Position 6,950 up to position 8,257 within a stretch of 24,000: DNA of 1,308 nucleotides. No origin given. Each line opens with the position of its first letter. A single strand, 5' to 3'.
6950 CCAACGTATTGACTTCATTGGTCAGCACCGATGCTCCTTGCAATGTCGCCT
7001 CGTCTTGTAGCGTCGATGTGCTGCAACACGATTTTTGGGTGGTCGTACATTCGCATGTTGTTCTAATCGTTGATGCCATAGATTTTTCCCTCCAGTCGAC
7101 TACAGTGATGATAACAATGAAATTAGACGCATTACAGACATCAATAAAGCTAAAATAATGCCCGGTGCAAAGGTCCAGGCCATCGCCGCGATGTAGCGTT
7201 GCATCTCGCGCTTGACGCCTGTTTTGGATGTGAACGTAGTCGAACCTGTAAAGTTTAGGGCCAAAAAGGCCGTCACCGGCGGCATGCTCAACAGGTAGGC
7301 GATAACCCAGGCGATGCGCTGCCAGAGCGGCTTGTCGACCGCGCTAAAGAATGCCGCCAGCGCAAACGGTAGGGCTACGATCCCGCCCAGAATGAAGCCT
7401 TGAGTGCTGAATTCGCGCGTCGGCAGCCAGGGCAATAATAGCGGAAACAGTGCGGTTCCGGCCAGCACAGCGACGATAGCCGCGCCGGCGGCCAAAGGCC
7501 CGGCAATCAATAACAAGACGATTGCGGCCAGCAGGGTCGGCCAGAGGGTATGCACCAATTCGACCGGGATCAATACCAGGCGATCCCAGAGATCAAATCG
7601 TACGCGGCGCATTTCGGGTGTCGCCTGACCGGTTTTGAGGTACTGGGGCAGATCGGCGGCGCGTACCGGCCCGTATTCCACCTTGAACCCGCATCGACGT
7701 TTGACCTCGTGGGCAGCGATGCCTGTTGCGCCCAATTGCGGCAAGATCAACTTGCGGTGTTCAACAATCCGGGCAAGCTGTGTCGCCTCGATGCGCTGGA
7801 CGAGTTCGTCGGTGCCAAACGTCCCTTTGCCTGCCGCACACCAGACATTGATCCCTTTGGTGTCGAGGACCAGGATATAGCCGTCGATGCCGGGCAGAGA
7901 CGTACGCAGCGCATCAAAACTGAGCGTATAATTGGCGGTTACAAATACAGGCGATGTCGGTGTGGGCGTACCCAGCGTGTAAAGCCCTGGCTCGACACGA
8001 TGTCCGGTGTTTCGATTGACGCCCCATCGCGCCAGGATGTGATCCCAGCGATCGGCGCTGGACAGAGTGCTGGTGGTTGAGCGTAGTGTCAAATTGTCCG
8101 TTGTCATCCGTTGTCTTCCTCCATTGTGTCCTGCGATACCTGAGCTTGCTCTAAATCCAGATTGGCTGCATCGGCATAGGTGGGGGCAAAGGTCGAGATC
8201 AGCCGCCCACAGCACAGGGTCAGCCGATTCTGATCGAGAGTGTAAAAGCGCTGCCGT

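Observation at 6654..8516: Complete arsR-hgcA-hgcB mercury-methylation operon in a sugar-metabolism neighbourhood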

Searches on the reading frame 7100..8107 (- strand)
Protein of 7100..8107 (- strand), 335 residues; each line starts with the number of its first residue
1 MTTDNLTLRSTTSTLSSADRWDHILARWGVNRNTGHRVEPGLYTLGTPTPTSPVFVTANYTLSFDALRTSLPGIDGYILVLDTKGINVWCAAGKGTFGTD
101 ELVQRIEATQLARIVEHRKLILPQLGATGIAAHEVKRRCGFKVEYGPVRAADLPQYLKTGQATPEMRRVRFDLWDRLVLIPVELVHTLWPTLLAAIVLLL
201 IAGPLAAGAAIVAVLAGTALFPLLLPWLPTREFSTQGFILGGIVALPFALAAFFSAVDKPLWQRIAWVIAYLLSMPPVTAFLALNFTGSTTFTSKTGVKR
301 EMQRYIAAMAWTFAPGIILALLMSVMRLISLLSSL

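Call 3: search_protein_families(library=pfam, proteins=[window:7100-8107:-], max_evalue=0.01)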
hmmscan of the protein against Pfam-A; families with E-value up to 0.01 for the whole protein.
window:7100-8107:- (335 aa): 1 family
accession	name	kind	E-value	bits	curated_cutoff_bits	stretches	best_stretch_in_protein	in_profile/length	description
PF03599.22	CdhD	-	2.2e-13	50.2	24.8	1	36-150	266-380/387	CO dehydrogenase/acetyl-CoA synthase delta subunit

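Call 4: search_protein_families(library=ncbifam, proteins=[window:7100-8107:-], max_evalue=0.01)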
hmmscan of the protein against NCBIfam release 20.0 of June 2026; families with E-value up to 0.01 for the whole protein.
window:7100-8107:- (335 aa): 3 families
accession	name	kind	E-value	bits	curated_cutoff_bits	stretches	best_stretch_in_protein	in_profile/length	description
NF040863.1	HgcA_corrinoid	equivalog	6.7e-135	449.4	275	1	10-325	3-324/325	mercury methylation corrinoid protein HgcA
NF043039.1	HgcAB_like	equivalog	4e-64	217.4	285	1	31-295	9-281/350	HgcAB-like fusion protein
NF003195.0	PRK04165.1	equivalog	6.3e-21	74.8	306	1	37-159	323-445/450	acetyl-CoA decarbonylase/synthase complex subunit gamma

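Call 8: search_solved_structures(query=window:7100-8107:-, max_evalue=0.001, show_alignments=2)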
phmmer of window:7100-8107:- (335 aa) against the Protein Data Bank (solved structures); distinct sequences matched with E-value up to 0.001: 3.
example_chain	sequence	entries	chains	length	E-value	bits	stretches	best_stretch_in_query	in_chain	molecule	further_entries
2h9a_A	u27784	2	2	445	6.5e-13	51.8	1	37-158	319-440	Carbon monoxide dehydrogenase corrinoid/iron-sulfur protein, gamma subunit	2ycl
4c1n_A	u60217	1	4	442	6.9e-13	51.7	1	37-158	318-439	CARBON MONOXIDE DEHYDROGENASE CORRINOID/IRON-SULFUR PROTEIN, GAMMA SUBUNIT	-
4djd_C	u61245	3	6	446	1.5e-08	37.5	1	35-158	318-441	Corrinoid/iron-sulfur protein large subunit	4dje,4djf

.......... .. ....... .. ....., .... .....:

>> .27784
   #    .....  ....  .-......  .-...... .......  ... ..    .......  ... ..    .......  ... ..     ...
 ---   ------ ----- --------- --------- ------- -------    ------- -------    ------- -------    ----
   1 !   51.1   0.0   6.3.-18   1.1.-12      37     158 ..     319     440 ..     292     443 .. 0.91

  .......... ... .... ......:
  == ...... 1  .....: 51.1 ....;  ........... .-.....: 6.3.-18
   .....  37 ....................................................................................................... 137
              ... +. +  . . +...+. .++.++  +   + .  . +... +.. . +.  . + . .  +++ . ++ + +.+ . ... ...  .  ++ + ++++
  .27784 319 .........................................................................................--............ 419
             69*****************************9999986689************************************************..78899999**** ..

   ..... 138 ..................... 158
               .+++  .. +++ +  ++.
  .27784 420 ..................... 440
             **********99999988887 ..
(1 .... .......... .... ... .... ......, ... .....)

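Call 9: find_homologous_proteins(query=window:7100-8107:-, max_evalue=1e-20)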
Query window:7100-8107:- (335 aa): 8000 proteins with E <= 1e-20 among 8000 candidates; the best 120 are listed.
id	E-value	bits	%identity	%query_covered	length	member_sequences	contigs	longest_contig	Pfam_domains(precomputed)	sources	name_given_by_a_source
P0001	1.2e-216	736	100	100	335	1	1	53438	PF03599.23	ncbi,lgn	-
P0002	2.3e-157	541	78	92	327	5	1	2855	PF03599.23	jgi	-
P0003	2.5e-157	541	75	97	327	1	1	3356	PF03599.23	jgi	jgi:hypothetical protein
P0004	2.4e-155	535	72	98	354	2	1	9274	PF03599.23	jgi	jgi:hypothetical protein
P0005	2.5e-155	535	75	96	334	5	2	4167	PF03599.23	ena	-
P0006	2.2e-154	532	76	93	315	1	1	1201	PF03599.23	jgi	jgi:hypothetical protein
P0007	2.1e-153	528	73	96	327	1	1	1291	PF03599.23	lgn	-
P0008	2.9e-153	528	73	97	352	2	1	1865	PF03599.23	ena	-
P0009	8.9e-153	526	74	99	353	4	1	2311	PF03599.23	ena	-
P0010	2.0e-152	525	73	96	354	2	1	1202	PF03599.23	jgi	jgi:hypothetical protein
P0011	6.8e-152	523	74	95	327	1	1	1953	PF03599.23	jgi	jgi:hypothetical protein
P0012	9.6e-151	520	72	97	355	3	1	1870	PF03599.23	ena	-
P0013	1.4e-150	519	73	96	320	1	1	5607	PF03599.23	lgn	-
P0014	1.8e-150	519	74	97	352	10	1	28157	PF03599.23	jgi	jgi:hypothetical protein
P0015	3.7e-150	518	73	96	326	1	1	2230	PF03599.23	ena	-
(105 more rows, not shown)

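Call 10: find_encoding_contigs(protein=window:7100-8107:-, flank=10000, max_places=6)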
Protein window:7100-8107:- (335 aa): 1 contig read that carries it; 1 place shown.
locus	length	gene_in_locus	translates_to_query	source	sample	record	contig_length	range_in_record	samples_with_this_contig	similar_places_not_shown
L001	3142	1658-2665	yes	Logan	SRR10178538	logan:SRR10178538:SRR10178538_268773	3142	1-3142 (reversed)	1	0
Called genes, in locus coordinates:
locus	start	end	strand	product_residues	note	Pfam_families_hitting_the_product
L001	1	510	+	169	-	?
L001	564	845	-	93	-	PF10387:DUF2442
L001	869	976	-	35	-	-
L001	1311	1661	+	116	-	PF01022:HTH_5, PF12840:HTH_20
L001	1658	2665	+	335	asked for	PF03599:CdhD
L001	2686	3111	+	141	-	PF00037:Fer4 (weak), PF12797:Fer4_2 (faint), PF12837:Fer4_6 (weak), PF13237:Fer4_10, PF14697:Fer4_21 (weak), PF12838:Fer4_7, PF13187:Fer4_9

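Call 11: find_related_loci(query=window:7100-8107:-, collection=genome_contigs, flank=6000)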
Query window:7100-8107:- (335 aa) in genome_contigs; peptide patterns used: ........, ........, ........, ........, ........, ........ (x = any residue, [..] = any of these).
599 stretches matched a pattern (row limit reached: there are more); 583 encode a relative of the query (tblastn E <= 1e-3); the best 80 are kept; 80 distinct loci.
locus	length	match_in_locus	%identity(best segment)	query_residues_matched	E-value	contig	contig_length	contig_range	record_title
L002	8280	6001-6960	67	7-327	6e-144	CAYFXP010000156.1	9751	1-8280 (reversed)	MAG TPA_asm: uncultured Syntrophobacterales bacterium isolate ERP108616_co1_46 genome assembly, contig: k119_45556, whol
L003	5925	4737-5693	69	7-327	6e-143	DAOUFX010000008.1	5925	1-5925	MAG TPA_asm: Anaerolineae bacterium isolate R24_80 k131_1651118, whole genome shotgun sequence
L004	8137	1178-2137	67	7-327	5e-141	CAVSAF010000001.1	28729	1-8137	MAG: uncultured Chloroflexia bacterium isolate MFD05942.bin.3.283 genome assembly, contig: contig_104841, whole genome s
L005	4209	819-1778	65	8-329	2e-139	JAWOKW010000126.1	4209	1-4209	MAG: Candidatus Methanoperedens sp. isolate bin_184_1 c_000008455553, whole genome shotgun sequence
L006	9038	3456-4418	69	8-328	3e-134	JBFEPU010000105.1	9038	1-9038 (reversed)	MAG: Anaerolineae bacterium isolate Mix_mud05.2021.03.19 k141_1053073_length_9038_cov_9.0000, whole genome shotgun seque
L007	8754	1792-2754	62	8-329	4e-134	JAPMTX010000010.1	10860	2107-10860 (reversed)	MAG: Candidatus Methanoperedens sp. isolate LC 1 LC_0.1_scaffold_4019, whole genome shotgun sequence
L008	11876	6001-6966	63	10-332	1e-133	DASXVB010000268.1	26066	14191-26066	MAG TPA_asm: Methanosarcina sp. isolate SMAG_U4733 k141_273568, whole genome shotgun sequence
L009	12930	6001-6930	64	9-327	3e-133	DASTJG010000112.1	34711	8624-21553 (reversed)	MAG TPA_asm: Anaerolineales bacterium isolate SMAG_U1430 k141_1148232, whole genome shotgun sequence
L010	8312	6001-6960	67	10-330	3e-133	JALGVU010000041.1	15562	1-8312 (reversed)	MAG: bacterium isolate Meg19_46_Bin_182 Meg19_46_Bin_182_scaffold_4778, whole genome shotgun sequence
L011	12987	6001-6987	62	2-332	1e-132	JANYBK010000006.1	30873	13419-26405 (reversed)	MAG: Methanomicrobiales archaeon isolate GL140_5_metabat_83 GL140_5_k141_1260259, whole genome shotgun sequence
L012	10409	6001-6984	64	3-330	2e-132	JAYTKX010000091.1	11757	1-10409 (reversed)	MAG: Methanobacteriota archaeon isolate GFS_3223 GFS_3223_90, whole genome shotgun sequence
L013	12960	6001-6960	61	10-331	4e-129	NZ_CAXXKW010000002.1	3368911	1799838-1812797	MAG: uncultured Methanolobus sp. isolate 63462039-51cf-4655-9c85-af1f4e349c88 contig_2, whole genome shotgun sequence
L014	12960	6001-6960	63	11-332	3e-129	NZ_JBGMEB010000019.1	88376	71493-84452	MAG: Methanomethylovorans sp. isolate DMCM NODE_51_length_88376_cov_28.150053, whole genome shotgun sequence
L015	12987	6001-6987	62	2-332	7e-129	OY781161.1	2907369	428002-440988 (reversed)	MAG: uncultured Methanoregula sp. isolate bdb6c56a-0f97-41a9-9319-40fe56c94967 genome assembly, chromosome: 1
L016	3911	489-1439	68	4-321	4e-131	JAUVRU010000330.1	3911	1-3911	MAG: Anaerolineae bacterium isolate CSMAG_722 CSMAG_722_k127_4774110_length_3911_cov_6.4363, whole genome shotgun sequen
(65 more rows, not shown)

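Call 12: list_cluster_members(proteins=[window:7100-8107:-, window:6654-7079:-, window:8104-8454:-, window:5173-6570:+])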
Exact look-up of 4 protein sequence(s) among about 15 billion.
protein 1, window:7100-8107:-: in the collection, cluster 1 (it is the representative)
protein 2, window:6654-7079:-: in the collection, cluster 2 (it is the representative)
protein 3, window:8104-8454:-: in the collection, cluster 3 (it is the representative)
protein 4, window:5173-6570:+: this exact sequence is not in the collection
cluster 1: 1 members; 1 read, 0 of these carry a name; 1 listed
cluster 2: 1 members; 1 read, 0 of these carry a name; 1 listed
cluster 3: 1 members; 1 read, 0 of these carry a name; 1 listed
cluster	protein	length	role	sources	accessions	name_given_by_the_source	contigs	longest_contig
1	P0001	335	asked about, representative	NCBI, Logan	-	-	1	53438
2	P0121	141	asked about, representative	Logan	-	-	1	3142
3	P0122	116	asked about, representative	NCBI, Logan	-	-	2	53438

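Call 27: find_encoding_contigs(protein=P0002, flank=5000, max_places=2)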
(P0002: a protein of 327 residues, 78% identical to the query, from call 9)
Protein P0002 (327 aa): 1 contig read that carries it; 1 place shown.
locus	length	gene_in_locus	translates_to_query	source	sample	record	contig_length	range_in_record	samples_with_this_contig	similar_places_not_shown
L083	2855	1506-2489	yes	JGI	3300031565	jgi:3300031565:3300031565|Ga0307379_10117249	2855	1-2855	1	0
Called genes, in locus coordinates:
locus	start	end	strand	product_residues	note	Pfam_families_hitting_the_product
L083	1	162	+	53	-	?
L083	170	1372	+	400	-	PF00037:Fer4 (weak), PF12838:Fer4_7, PF13187:Fer4_9, PF13237:Fer4_10, PF14697:Fer4_21, PF00037:Fer4 (weak), PF01012:ETF, PF00766:ETF_alpha, +4 more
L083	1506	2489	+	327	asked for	PF03599:CdhD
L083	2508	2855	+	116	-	?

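Call 28: find_encoding_contigs(protein=P0003, flank=5000, max_places=2)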
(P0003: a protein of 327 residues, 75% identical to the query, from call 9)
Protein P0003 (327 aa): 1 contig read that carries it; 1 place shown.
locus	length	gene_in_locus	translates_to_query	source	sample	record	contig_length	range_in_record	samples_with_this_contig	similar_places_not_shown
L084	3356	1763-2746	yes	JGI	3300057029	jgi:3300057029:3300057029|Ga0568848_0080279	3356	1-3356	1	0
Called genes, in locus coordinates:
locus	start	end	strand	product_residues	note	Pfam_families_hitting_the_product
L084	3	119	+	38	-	?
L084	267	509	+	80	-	-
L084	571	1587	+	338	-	PF05175:MTS (weak), PF01135:PCMT, PF01209:Ubie_methyltran, PF13489:Methyltransf_23, PF13847:Methyltransf_31, PF08241:Methyltransf_11, PF08242:Methyltransf_12, PF13649:Methyltransf_25, +5 more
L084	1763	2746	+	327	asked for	PF03599:CdhD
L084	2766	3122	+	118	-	PF12797:Fer4_2 (faint), PF12838:Fer4_7 (faint), PF13183:Fer4_8 (faint), PF00037:Fer4 (weak), PF12837:Fer4_6 (weak), PF13237:Fer4_10, PF13187:Fer4_9, PF00037:Fer4 (weak), +1 more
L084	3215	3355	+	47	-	?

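Call 29: find_encoding_contigs(protein=P0004, flank=8000, max_places=2)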
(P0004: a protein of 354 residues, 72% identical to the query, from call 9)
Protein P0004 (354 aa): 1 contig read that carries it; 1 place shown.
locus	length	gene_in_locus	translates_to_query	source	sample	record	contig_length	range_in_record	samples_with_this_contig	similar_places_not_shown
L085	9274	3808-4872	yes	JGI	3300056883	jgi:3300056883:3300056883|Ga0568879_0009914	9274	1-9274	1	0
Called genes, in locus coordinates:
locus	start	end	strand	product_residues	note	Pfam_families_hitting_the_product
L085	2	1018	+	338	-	?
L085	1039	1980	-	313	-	PF00132:Hexapep, PF14602:Hexapep_2 (weak), PF01883:FeS_assembly_P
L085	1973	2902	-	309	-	PF00291:PALP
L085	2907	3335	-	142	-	PF02082:Rrf2, PF03444:WHD_HrcA (weak)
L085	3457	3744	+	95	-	PF12840:HTH_20, PF01022:HTH_5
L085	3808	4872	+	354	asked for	PF03599:CdhD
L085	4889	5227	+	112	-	PF00037:Fer4 (weak), PF12797:Fer4_2 (faint), PF12837:Fer4_6 (weak), PF13237:Fer4_10, PF14697:Fer4_21 (weak), PF12838:Fer4_7, PF13187:Fer4_9, PF00037:Fer4 (weak), +1 more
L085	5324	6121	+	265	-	PF01135:PCMT, PF13489:Methyltransf_23 (weak), PF01209:Ubie_methyltran, PF06325:PrmA (weak), PF13847:Methyltransf_31, PF08241:Methyltransf_11, PF08242:Methyltransf_12, PF13649:Methyltransf_25, +2 more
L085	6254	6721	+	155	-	PF01047:MarR (weak), PF09339:HTH_IclR (faint), PF12802:MarR_2 (weak), PF13412:HTH_24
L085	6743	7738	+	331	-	PF01073:3Beta_HSD, PF01370:Epimerase, PF02719:Polysacc_synt_2, PF04321:RmlD_sub_bind, PF05368:NmrA (weak), PF07993:NAD_binding_4, PF16363:GDP_Man_Dehyd, PF13460:NAD_binding_10, +1 more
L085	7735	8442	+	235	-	PF00483:NTP_transferase, PF12804:NTP_transf_3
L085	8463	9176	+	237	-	PF00535:Glycos_transf_2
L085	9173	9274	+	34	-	?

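Call 30: find_encoding_contigs(protein=P0005, flank=5000, max_places=2)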
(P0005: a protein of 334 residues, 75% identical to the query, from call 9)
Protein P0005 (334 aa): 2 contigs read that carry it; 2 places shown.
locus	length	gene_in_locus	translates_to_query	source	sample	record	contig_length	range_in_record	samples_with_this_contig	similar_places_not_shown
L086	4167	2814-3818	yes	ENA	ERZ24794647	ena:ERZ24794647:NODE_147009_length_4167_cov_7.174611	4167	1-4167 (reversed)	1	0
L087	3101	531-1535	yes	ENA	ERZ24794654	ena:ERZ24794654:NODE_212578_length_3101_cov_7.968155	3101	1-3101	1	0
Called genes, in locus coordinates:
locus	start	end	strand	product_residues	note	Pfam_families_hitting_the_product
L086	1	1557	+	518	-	?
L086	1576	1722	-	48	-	PF12831:FAD_oxidored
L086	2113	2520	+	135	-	-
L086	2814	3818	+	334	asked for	PF03599:CdhD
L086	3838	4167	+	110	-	?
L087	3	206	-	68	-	?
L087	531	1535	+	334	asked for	PF03599:CdhD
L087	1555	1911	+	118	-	PF13534:Fer4_17 (faint), PF00037:Fer4 (weak), PF12837:Fer4_6, PF13237:Fer4_10, PF14697:Fer4_21 (weak), PF12838:Fer4_7, PF13187:Fer4_9, PF00037:Fer4 (weak), +3 more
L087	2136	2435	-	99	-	-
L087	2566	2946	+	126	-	-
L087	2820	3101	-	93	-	?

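Call 31: find_encoding_contigs(protein=P0014, flank=8000, max_places=2)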
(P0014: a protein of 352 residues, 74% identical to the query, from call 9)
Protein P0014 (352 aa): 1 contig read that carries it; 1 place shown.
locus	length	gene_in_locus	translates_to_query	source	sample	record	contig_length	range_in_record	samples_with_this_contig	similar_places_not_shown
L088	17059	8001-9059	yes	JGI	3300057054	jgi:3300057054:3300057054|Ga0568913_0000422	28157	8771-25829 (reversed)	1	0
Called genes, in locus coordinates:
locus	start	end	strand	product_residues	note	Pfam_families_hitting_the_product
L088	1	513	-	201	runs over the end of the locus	PF13489:Methyltransf_23, PF07021:MetW, PF13847:Methyltransf_31, PF08241:Methyltransf_11, PF08242:Methyltransf_12, PF13649:Methyltransf_25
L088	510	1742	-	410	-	PF00561:Abhydrolase_1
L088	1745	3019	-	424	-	PF01053:Cys_Met_Meta_PP, PF01041:DegT_DnrJ_EryC1, PF01212:Beta_elim_lyase (weak)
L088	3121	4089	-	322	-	PF00132:Hexapep (weak), PF01883:FeS_assembly_P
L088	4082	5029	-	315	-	PF00291:PALP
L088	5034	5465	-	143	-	PF02082:Rrf2, PF03444:WHD_HrcA (weak)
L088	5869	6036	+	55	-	-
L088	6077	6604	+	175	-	-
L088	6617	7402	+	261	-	PF02525:Flavodoxin_2, PF03358:FMN_red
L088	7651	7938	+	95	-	PF12840:HTH_20, PF01022:HTH_5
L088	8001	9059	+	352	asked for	PF03599:CdhD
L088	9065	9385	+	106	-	PF12837:Fer4_6, PF13237:Fer4_10, PF00037:Fer4 (weak), PF12797:Fer4_2 (faint), PF14697:Fer4_21, PF12838:Fer4_7, PF13187:Fer4_9, PF00037:Fer4 (weak), +2 more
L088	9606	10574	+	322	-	PF13641:Glyco_tranf_2_3, PF00535:Glycos_transf_2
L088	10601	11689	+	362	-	PF02350:Epimerase_2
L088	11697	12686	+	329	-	PF00535:Glycos_transf_2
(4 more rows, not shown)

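Call 44: search_protein_families(library=ncbifam, proteins=[L084:571-1587:+], max_evalue=0.00001)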
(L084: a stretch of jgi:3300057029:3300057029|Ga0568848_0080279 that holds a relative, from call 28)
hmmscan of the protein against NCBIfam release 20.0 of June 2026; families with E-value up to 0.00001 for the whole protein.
L084:571-1587:+ (338 aa): 41 families (the best 25 are shown)
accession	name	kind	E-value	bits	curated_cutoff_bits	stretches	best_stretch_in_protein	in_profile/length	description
NF008823.0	PRK11873.1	subfamily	4.3e-95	318.3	263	1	10-306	7-240/272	arsenite methyltransferase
NF041537.1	ArsM_AhpD_UU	exception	3.8e-56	190.3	510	1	91-278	43-230/345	arsenite methyltransferase/AhpD domain selenoprotein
NF047649.1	MTase_UXPK_star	exception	2.6e-54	184.2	460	1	92-274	45-227/283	methyltransferase/UXPK-star double selenoprotein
NF041536.1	ArsM_DUF2284_UU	exception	7.6e-52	176.2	575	1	94-277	46-229/459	arsenite methyltransferase/DUF2284 domain selenoprotein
NF040538.1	methyl_ArsM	equivalog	7.2e-49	166.8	500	2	189-297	167-277/356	arsinothricin biosynthesis methyltransferase ArsM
NF038099.1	AsSugarArsM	exception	1.9e-28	99.6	400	1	101-280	35-224/321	arsenosugar biosynthesis arsenite methyltransferase ArsM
NF045667.1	MTase_DVU1556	equivalog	1.3e-24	86.9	155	1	117-272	15-162/213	DVU_1556 family methyltransferase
NF040539.1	AST_met_ArsM_2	exception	2.1e-20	73.6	240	1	127-277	59-212/262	putative arsinothricin biosynthesis methyltransferase ArsM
NF001240.0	PRK00216.1-1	equivalog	2.7e-17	62.7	378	1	117-229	56-169/251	bifunctional demethylmenaquinone methyltransferase/2-methoxy-6-polyprenyl-1,4-benzoquinol methylase UbiE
NF052510.1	methyltran_MpqE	exception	7.5e-16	58.2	335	1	118-227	40-150/234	methyl-plastoquinone biosynthesis methyltransferase MpqE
TIGR02752.1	MenG_heptapren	equivalog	8.5e-16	58.2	419.85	1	120-228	41-149/231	demethylmenaquinone methyltransferase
NF001244.0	PRK00216.1-5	equivalog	2e-15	56.7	216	1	119-232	43-157/236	bifunctional demethylmenaquinone methyltransferase/2-methoxy-6-polyprenyl-1,4-benzoquinol methylase UbiE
NF043040.1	corrin_prot_MT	hypoth_equivalog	2.3e-15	56.6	180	1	120-234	36-153/216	corrinoid protein-associated methyltransferase CpaM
NF001243.0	PRK00216.1-4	equivalog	2.6e-15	56.4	235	1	120-226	43-149/237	demethylmenaquinone methyltransferase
TIGR02072.1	BioC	equivalog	1.1e-14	54.9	184.95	1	126-232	36-136/244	malonyl-ACP O-methyltransferase BioC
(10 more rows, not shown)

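Call 58: predict_structure(alignment_id=A3)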
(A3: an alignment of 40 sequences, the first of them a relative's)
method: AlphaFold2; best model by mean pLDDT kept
length: 335 residues; sequences in the alignment: 40
mean_pLDDT: 83.6   pTM: 0.70
mean pLDDT of the five models: 83.6, 82.2, 80.5, 79.5, 76.8
residues with pLDDT >= 90: 144; 70-90: 141; 50-70: 42; < 50: 8
segments of 3 or more residues with pLDDT < 50: 1-4, 91-93
pLDDT, mean of each block of 10 residues (from residue 1): 62 87 71 69 95 91 86 93 66 65 92 93 77 91 87 90 79 72 78 91 92 91 80 85 95 91 94 93 72 63 86 92 89 85
secondary structure, 60 per line:
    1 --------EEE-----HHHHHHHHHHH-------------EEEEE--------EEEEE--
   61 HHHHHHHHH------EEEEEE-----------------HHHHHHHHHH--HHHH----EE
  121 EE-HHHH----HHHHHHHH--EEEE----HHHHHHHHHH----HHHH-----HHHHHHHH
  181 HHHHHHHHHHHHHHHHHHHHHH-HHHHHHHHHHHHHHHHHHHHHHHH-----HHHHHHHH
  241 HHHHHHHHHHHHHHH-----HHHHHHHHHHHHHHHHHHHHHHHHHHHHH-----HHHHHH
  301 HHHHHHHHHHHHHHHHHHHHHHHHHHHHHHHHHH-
elements in order: E9-11 H17-27 E41-45 E54-58 H61-69 E76-81 H99-108 H111-114 E119-122 H124-127 H132-139 E142-145 H150-159 H164-167 H173-202 H204-227 H233-255 H261-289 H295-334
